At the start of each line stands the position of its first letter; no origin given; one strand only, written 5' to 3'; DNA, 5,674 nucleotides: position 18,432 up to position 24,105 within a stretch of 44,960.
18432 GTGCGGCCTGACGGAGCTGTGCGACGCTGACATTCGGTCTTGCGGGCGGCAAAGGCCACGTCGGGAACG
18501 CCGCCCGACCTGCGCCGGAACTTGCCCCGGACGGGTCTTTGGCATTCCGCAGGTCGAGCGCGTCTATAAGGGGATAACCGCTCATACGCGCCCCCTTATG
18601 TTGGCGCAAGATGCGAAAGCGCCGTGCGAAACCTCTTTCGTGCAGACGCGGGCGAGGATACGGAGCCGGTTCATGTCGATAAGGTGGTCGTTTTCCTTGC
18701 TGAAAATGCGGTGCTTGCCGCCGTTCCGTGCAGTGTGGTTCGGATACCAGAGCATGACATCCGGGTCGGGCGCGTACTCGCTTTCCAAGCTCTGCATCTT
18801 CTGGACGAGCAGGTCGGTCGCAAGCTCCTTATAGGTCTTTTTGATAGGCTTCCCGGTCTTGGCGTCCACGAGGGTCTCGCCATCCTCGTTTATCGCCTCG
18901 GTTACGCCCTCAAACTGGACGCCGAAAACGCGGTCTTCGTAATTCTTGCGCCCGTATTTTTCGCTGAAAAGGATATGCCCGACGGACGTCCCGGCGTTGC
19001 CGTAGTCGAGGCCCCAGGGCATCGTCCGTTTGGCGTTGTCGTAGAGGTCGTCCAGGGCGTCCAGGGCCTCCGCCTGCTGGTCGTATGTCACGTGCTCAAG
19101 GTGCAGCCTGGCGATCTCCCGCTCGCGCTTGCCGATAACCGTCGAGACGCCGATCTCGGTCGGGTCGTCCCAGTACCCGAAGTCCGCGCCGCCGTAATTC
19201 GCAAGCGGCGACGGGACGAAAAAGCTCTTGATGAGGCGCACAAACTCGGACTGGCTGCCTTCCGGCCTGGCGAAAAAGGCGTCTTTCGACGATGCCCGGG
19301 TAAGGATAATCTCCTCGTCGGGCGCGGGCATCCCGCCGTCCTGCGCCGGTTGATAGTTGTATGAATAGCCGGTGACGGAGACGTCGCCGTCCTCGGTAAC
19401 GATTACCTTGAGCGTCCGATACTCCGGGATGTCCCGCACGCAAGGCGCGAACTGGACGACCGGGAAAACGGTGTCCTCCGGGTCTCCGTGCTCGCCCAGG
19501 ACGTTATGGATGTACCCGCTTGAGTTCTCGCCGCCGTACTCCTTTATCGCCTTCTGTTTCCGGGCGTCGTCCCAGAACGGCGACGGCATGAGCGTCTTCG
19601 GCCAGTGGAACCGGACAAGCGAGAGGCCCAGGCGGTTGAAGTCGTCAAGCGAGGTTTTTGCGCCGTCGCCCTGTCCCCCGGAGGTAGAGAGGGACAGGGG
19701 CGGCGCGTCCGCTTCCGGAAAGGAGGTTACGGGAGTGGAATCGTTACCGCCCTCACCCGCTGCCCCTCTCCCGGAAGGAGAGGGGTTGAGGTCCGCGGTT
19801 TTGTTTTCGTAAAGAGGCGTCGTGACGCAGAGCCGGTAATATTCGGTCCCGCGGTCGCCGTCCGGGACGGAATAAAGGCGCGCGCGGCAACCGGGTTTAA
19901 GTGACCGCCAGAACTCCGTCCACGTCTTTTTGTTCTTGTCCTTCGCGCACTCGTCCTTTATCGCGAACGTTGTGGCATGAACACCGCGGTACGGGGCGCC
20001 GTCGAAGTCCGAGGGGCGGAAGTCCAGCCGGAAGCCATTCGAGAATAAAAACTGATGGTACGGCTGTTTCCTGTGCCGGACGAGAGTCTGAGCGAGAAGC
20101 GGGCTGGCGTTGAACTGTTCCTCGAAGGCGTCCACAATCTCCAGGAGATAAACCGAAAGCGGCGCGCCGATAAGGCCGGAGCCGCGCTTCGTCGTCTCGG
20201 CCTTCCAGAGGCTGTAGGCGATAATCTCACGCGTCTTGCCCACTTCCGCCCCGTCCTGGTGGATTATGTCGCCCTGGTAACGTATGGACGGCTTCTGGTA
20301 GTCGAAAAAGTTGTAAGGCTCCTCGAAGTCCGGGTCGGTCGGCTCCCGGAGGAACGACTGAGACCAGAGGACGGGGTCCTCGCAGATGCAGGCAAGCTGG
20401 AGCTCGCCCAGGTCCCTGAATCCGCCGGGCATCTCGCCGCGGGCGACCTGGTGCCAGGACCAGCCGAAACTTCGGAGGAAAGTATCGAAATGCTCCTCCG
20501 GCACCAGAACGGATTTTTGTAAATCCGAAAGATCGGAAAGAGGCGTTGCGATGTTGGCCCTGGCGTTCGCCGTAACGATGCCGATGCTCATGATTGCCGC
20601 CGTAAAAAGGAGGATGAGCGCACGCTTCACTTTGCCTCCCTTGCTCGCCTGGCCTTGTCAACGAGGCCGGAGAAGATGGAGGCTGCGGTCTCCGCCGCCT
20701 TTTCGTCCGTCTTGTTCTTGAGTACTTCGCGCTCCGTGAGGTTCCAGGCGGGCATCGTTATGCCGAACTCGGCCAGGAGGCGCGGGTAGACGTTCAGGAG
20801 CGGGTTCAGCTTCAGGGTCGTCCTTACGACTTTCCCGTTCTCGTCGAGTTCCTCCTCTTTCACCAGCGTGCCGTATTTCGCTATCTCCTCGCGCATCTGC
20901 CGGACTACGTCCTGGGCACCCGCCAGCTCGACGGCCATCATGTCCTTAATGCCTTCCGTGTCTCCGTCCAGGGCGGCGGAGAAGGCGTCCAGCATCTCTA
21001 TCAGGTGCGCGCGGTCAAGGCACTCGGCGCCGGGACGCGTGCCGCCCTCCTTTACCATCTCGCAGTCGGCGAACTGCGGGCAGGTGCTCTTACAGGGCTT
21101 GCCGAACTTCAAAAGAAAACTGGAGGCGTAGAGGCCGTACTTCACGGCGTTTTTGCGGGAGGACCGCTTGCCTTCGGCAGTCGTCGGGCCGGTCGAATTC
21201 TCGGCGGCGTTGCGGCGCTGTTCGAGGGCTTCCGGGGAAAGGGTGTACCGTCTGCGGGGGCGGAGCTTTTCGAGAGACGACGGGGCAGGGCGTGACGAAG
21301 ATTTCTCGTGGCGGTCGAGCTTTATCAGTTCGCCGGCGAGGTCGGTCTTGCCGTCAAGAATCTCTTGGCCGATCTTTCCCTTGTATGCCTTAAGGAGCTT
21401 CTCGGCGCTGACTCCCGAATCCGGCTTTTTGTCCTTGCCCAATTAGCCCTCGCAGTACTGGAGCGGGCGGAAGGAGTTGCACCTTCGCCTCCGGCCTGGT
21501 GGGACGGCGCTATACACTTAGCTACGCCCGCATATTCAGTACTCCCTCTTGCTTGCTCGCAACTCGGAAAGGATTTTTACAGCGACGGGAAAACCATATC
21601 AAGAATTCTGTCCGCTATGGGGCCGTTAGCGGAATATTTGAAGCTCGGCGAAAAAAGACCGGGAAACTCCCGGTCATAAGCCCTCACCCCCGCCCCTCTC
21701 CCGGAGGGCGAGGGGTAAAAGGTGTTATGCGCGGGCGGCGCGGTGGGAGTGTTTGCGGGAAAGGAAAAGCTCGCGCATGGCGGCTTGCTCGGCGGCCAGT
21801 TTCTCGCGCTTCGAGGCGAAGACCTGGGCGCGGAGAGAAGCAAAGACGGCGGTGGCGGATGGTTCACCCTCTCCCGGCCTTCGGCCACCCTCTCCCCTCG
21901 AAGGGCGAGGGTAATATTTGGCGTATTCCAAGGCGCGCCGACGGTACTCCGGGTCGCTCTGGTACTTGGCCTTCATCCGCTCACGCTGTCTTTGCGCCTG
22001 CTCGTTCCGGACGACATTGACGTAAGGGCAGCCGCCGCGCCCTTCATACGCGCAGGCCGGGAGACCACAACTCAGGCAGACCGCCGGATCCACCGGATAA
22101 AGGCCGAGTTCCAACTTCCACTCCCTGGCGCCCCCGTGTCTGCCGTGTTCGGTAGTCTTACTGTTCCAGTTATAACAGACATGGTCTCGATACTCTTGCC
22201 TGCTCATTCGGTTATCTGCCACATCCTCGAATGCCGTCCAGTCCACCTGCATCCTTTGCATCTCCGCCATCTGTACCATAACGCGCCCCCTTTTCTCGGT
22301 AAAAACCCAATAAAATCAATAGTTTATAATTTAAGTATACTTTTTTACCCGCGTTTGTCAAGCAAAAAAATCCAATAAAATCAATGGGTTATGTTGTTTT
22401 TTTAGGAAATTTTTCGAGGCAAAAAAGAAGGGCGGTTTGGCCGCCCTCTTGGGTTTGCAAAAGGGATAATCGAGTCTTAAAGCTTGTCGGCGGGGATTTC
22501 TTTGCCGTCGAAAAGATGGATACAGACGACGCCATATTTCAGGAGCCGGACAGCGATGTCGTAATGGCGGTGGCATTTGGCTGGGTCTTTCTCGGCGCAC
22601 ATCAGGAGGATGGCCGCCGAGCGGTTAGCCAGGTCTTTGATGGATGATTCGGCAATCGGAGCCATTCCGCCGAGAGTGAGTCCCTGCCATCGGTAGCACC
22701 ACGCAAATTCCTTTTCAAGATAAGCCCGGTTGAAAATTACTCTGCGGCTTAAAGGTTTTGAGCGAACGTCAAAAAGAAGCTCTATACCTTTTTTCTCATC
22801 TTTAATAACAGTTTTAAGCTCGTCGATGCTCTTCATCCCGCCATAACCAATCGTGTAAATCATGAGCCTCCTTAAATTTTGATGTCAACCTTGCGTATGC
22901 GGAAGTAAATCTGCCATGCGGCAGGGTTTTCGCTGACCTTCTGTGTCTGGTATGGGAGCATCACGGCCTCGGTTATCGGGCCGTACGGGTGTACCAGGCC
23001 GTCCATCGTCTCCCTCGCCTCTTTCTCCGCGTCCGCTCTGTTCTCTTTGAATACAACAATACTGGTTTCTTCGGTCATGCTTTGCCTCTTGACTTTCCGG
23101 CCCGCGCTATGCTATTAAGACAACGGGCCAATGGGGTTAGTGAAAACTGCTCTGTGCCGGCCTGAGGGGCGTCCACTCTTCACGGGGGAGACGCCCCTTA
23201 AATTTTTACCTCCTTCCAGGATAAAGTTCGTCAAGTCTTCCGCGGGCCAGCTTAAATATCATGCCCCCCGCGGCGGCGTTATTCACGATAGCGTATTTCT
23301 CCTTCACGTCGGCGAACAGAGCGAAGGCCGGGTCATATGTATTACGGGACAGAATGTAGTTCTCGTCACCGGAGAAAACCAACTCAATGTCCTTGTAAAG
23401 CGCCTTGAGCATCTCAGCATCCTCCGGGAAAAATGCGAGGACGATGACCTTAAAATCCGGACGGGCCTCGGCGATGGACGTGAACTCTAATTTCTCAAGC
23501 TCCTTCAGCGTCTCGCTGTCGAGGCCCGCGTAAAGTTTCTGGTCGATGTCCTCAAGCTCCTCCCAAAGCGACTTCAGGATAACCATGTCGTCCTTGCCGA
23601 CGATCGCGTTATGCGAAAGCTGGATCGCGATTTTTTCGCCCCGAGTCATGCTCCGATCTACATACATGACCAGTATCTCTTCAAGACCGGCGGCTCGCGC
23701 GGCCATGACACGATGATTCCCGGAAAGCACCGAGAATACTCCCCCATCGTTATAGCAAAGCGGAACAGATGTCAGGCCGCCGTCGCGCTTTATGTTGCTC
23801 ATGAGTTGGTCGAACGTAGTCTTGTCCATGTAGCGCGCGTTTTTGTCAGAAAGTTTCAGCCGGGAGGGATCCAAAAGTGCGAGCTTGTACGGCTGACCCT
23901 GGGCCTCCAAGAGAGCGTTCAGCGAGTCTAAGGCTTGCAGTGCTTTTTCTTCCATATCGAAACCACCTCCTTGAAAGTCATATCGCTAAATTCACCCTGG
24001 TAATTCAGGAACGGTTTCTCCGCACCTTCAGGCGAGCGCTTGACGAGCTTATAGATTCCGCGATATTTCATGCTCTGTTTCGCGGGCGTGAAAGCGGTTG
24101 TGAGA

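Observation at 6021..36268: Family-B GC-rich palindromic repeat is read through in at least eight different genes, in both orientations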

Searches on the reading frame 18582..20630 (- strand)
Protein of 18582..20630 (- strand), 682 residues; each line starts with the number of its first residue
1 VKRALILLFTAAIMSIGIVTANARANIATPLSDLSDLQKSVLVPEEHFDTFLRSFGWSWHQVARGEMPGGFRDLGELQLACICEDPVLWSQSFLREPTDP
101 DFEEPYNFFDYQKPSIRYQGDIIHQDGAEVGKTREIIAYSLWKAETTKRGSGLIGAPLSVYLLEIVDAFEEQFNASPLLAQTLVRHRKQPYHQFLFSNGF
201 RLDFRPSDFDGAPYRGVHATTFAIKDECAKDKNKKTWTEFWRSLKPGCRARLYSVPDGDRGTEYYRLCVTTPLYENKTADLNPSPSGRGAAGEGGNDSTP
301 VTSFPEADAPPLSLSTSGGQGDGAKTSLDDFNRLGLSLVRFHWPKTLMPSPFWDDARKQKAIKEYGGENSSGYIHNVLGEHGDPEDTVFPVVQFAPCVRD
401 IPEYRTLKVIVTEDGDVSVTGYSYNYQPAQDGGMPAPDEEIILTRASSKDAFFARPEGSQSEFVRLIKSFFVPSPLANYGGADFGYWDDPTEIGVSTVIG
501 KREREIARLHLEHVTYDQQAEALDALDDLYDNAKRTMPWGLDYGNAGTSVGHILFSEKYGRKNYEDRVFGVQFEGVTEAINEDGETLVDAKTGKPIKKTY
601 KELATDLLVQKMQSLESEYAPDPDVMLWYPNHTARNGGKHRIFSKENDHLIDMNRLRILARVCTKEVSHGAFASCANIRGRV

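Call 8: search_protein_families(library=pfam, proteins=[window:18582-20630:-], max_evalue=0.01)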
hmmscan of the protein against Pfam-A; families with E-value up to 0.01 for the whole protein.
window:18582-20630:- (682 aa): 0 families

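Call 9: search_protein_families(library=phrogs, proteins=[window:18582-20630:-], max_evalue=0.001)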
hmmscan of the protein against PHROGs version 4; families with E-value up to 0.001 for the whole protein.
window:18582-20630:- (682 aa): 0 families

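Call 22: find_related_loci(query=window:18582-20630:-, collection=viral_contigs, flank=10000)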
Query window:18582-20630:- (682 aa) in viral_contigs; peptide patterns used: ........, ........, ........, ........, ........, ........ (x = any residue, [..] = any of these).
30 stretches matched a pattern; 17 encode a relative of the query (tblastn E <= 1e-3); 17 distinct loci.
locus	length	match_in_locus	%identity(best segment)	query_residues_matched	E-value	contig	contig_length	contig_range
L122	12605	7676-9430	51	34-662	0e+0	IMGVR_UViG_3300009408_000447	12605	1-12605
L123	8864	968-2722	51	34-662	0e+0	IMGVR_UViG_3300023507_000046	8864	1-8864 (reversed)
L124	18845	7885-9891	50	28-667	0e+0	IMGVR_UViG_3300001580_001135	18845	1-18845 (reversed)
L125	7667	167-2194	48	26-667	0e+0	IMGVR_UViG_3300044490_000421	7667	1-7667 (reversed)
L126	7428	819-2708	50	20-679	0e+0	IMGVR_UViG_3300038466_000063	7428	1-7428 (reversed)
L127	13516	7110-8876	49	34-673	0e+0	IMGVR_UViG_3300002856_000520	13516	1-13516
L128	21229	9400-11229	47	30-667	0e+0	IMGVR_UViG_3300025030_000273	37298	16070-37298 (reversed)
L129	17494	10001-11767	49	34-673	0e+0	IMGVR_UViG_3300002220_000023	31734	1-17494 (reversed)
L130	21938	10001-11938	46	22-667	0e+0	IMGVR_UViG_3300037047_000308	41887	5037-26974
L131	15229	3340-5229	37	7-679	2e-123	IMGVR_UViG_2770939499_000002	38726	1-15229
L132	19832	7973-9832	36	27-668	8e-104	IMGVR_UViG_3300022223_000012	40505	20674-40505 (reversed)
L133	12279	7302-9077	34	34-667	3e-103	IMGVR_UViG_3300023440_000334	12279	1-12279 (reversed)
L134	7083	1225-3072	31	28-679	4e-92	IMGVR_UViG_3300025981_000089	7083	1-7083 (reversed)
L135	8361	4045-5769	32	48-662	3e-87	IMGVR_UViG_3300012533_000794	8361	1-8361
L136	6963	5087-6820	31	45-659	6e-84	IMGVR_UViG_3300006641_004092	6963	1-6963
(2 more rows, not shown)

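Call 80: search_solved_structures(query=A4, max_evalue=1)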
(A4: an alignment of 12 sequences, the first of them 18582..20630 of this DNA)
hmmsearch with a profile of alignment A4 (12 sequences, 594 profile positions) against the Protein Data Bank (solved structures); distinct sequences matched with E-value up to 1: 0.

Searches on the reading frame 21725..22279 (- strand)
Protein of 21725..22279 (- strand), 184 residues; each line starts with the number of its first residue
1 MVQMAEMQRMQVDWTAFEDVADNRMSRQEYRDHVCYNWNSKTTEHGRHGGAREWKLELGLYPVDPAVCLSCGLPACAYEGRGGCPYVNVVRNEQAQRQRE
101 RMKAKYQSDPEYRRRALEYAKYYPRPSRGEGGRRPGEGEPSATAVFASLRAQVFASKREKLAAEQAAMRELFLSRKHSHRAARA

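Call 8: search_protein_families(library=pfam, proteins=[window:21725-22279:-], max_evalue=0.01)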
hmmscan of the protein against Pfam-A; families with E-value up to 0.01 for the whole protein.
window:21725-22279:- (184 aa): 0 families

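Call 9: search_protein_families(library=phrogs, proteins=[window:21725-22279:-], max_evalue=0.001)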
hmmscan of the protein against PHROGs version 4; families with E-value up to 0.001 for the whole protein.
window:21725-22279:- (184 aa): 0 families

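Call 27: find_homologous_proteins(query=window:21725-22279:-)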
Query window:21725-22279:- (184 aa): 5 proteins with E <= 0.001 among 79 candidates.
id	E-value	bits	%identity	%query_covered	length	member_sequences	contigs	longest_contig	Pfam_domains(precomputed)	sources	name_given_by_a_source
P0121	2.8e-120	416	100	100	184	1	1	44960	-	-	-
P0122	5.9e-85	301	75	100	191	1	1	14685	-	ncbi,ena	-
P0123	5.4e-75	269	70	100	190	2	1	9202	-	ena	-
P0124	1.3e-71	258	68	100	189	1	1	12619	-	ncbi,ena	-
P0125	3.8e-44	168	53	96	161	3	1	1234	-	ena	-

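Call 30: find_encoding_contigs(protein=P0122, flank=10000, max_places=3)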
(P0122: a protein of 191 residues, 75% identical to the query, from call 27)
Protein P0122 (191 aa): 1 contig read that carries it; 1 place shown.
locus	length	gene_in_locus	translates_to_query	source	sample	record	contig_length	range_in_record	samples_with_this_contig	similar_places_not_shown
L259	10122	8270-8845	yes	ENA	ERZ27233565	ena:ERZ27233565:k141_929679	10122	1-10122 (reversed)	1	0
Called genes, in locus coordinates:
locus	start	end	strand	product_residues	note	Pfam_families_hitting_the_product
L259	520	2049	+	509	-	PF01040:UbiA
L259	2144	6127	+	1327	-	PF13750:Big_3_3 (faint), PF17957:Big_7, PF22352:K319L-like_PKD, PF19077:Big_13 (weak), PF22352:K319L-like_PKD, PF17957:Big_7 (weak), PF19077:Big_13 (weak), PF17957:Big_7, +5 more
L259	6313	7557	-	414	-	PF13657:Couple_hipA, PF07804:HipA_C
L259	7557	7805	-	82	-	PF01381:HTH_3 (faint)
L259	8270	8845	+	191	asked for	-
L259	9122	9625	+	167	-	-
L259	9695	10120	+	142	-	?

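Call 31: find_encoding_contigs(protein=P0123, flank=10000, max_places=2)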
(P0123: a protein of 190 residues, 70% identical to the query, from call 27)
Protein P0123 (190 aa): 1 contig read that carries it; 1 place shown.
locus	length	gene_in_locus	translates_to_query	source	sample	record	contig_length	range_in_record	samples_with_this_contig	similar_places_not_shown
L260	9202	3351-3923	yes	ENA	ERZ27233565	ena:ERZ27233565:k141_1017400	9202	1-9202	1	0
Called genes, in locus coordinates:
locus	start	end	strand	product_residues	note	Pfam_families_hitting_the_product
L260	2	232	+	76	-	?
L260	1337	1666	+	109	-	PF08765:Mor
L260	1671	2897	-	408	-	PF13173:AAA_14, PF13635:DUF4143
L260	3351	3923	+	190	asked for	-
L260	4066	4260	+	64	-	-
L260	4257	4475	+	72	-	-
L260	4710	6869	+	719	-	PF18019:Cas3_HD (weak), PF00270:DEAD, PF04851:ResIII, PF00271:Helicase_C (faint), PF22590:Cas3-like_C_2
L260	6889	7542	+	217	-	PF09704:Cas_Cas5d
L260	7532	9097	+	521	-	PF09709:Cas_Csd1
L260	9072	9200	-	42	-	?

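Call 32: find_encoding_contigs(protein=P0124, flank=10000, max_places=2)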
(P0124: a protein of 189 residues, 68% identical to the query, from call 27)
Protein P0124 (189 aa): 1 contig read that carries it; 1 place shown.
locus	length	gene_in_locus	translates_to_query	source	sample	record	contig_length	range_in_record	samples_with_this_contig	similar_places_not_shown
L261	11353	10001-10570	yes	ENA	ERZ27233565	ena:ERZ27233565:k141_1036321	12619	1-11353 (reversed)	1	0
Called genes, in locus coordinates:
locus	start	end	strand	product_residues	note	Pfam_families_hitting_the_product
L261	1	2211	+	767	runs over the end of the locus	PF00535:Glycos_transf_2, PF13641:Glyco_tranf_2_3, PF13506:Glyco_transf_21 (weak), PF13632:Glyco_trans_2_3, PF03552:Cellulose_synt, PF07238:PilZ (weak)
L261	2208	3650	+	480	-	-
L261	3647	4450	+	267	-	-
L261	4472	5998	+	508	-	PF11658:CBP_BcsG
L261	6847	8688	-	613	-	PF01391:Collagen (weak), PF01436:NHL (faint)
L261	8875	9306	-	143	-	PF00665:rve, PF13683:rve_3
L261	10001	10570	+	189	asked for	-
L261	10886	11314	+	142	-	PF01797:Y1_Tnp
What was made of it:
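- One Y1_Tnp gene lies next to a homologue of ORF 21725 in L261 (call 32).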

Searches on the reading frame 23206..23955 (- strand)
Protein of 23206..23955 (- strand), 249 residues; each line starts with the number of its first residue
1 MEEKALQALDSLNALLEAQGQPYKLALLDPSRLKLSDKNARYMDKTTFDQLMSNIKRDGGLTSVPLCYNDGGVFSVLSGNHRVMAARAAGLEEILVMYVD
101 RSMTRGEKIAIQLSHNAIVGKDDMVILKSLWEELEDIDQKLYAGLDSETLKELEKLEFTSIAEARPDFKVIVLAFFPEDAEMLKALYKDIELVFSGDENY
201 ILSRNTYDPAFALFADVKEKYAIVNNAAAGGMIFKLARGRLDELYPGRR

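Call 52: search_protein_families(library=pfam, proteins=[window:23206-23955:-], max_evalue=0.001)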
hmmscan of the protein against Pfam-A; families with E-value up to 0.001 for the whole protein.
window:23206-23955:- (249 aa): 0 families

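Call 81: search_protein_families(library=phrogs, proteins=[window:23206-23955:-], max_evalue=0.001)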
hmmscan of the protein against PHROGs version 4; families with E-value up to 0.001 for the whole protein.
window:23206-23955:- (249 aa): 12 families
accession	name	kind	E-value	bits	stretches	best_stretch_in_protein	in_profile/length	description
phrog_7405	-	unknown function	1.5e-60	206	1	25-244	24-243/250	-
phrog_498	-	other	1e-13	51.7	1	19-156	29-166/633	DNA methyltransferase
phrog_620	-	DNA, RNA and nucleotide metabolism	3.1e-11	44.8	1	26-160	10-141/217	ParB-like partition protein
phrog_723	-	DNA, RNA and nucleotide metabolism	2e-10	41.9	1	27-156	15-143/223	ParB-like partition protein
phrog_8071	-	DNA, RNA and nucleotide metabolism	3e-10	40.9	1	32-156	14-132/389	ParB-like partition protein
phrog_940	-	DNA, RNA and nucleotide metabolism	5.6e-09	36.7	1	31-140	12-118/388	nuclease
phrog_26387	-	DNA, RNA and nucleotide metabolism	1.6e-06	28.7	1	27-136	12-123/252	ParB-like partition nuclease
phrog_9353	-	unknown function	2.1e-06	28.8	1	29-155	15-139/245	-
phrog_4715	-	DNA, RNA and nucleotide metabolism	7.3e-05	22.3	1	30-102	152-225/630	ParB-like partition protein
phrog_8947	-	unknown function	0.00036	21.2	1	21-92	9-79/219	-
phrog_15396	-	DNA, RNA and nucleotide metabolism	0.00072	20.4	1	38-153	17-130/258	ParB-like partition nuclease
phrog_6218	-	DNA, RNA and nucleotide metabolism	0.00089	19.5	0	38-116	18-96/506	ParB-like partition protein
